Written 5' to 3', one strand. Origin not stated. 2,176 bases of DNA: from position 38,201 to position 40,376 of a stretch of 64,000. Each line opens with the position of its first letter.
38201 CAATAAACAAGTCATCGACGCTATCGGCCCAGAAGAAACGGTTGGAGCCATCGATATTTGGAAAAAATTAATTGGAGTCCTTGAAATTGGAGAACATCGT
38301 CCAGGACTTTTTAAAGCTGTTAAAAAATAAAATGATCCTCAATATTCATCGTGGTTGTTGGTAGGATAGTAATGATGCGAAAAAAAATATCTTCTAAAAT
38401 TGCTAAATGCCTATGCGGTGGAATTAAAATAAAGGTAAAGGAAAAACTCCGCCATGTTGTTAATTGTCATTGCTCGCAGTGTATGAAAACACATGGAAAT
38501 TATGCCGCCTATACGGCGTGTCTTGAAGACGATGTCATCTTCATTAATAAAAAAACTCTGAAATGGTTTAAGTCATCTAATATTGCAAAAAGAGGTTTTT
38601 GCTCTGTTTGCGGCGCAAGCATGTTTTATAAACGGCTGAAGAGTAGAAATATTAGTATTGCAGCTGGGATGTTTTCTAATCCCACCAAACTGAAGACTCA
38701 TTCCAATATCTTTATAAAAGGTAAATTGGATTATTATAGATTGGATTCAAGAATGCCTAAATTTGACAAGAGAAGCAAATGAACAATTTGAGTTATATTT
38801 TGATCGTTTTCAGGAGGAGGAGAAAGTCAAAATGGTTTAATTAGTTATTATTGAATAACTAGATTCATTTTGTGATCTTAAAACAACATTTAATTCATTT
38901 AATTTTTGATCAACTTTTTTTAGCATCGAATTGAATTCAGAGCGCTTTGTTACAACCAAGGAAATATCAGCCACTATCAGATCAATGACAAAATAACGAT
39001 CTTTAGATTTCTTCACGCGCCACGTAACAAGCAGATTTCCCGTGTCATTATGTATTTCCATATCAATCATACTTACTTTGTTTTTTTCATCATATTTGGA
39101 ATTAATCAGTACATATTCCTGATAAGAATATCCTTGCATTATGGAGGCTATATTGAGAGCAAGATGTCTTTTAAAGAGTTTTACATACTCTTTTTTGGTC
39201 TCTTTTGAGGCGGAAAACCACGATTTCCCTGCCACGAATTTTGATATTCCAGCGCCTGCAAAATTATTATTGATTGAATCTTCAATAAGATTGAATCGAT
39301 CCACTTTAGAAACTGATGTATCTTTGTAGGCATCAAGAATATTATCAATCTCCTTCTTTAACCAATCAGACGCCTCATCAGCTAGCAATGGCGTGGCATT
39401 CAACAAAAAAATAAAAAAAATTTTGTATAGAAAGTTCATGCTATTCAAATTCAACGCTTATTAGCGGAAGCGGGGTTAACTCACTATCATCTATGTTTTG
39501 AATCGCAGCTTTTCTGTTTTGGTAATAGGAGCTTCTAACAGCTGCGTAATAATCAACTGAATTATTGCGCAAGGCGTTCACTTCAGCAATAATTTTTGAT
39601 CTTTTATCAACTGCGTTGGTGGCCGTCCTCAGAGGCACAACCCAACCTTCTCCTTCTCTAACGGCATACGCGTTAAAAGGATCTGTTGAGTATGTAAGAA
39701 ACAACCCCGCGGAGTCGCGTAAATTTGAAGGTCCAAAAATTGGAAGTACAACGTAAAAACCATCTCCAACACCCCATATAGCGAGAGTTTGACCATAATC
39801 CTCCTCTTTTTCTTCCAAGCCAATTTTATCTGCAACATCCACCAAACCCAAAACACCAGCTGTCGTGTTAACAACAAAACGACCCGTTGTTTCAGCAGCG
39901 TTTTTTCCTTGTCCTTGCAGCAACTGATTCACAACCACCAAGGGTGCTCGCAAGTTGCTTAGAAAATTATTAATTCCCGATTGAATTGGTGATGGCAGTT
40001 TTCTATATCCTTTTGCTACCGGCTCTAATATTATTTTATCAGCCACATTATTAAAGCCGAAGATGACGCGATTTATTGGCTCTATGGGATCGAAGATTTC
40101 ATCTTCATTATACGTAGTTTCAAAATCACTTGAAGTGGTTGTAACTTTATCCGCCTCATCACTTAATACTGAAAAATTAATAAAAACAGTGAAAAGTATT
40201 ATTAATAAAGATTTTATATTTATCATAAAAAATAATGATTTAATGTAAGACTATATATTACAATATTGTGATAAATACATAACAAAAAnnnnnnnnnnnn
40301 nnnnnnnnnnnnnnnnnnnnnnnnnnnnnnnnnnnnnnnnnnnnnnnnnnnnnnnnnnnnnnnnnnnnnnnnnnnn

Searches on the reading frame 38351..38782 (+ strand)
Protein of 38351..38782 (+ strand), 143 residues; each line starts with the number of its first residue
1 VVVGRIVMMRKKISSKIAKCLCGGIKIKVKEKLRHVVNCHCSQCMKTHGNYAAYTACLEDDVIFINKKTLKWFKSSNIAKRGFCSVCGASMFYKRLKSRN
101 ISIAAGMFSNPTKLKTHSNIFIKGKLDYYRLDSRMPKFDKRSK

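Call 28: search_protein_families(library=pfam, proteins=[window:38351-38782:+])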
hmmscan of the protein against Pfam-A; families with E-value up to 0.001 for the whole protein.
window:38351-38782:+ (143 aa): 1 family
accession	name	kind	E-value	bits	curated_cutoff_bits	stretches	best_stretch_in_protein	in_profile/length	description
PF04828.22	GFA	-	6.6e-17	62.1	24.3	1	18-123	4-114/115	Glutathione-dependent formaldehyde-activating enzyme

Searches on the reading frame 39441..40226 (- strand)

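Call 28: search_protein_families(library=pfam, proteins=[window:39441-40226:-])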
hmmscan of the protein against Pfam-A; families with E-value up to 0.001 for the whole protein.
window:39441-40226:- (261 aa): 1 family
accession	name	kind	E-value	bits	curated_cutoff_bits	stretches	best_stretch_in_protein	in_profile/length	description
PF04333.18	MlaA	-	1.1e-68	231.1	25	1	45-240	2-194/195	MlaA lipoprotein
